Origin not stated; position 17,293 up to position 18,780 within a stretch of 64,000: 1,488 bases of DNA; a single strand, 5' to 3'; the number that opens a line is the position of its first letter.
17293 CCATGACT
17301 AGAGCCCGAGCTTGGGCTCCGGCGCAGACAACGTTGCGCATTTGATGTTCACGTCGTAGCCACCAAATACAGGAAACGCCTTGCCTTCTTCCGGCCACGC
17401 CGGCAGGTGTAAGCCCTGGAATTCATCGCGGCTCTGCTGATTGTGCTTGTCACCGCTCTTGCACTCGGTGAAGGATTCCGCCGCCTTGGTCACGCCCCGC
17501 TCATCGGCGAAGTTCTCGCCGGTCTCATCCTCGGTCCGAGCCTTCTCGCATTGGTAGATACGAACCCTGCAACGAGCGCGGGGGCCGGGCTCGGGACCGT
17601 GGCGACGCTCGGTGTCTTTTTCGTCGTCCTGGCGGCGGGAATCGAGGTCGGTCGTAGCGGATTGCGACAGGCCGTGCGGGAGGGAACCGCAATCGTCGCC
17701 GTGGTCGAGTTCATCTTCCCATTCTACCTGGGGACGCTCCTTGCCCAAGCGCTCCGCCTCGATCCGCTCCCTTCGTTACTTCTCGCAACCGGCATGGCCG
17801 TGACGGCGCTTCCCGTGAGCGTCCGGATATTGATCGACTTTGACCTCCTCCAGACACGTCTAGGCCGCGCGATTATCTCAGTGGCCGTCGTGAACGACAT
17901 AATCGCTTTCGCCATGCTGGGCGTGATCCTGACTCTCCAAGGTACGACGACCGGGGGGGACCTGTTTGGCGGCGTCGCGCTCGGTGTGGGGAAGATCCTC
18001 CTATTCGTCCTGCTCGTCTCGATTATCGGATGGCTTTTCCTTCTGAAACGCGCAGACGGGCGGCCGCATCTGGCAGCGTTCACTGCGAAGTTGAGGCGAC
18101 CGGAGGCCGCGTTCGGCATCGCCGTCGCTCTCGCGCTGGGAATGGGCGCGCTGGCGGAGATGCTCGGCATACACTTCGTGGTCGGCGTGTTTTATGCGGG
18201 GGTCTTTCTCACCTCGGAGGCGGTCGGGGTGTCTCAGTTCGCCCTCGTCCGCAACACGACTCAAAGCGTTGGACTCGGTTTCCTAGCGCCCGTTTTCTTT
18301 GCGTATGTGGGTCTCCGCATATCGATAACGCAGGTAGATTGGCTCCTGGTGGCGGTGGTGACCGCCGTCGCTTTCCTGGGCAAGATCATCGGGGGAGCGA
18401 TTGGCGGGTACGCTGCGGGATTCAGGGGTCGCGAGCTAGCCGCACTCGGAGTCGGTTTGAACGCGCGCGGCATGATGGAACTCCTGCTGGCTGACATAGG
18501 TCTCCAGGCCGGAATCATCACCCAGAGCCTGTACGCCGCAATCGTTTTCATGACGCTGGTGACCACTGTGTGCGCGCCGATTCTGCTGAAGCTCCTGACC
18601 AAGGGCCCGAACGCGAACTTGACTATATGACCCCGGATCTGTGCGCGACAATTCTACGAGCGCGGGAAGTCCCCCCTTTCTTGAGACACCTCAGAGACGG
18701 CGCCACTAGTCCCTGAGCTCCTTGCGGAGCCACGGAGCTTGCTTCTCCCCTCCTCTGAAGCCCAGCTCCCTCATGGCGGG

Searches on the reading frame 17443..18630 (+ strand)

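Call 51: search_protein_families(library=pfam, proteins=[window:17443-18630:+], max_evalue=0.001)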
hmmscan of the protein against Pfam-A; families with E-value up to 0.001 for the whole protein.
window:17443-18630:+ (395 aa): 1 family
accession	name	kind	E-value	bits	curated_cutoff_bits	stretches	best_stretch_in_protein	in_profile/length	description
PF00999.27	Na_H_Exchanger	-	2.2e-44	152.3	26.2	1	4-386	4-373/375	Sodium/hydrogen exchanger, transmembrane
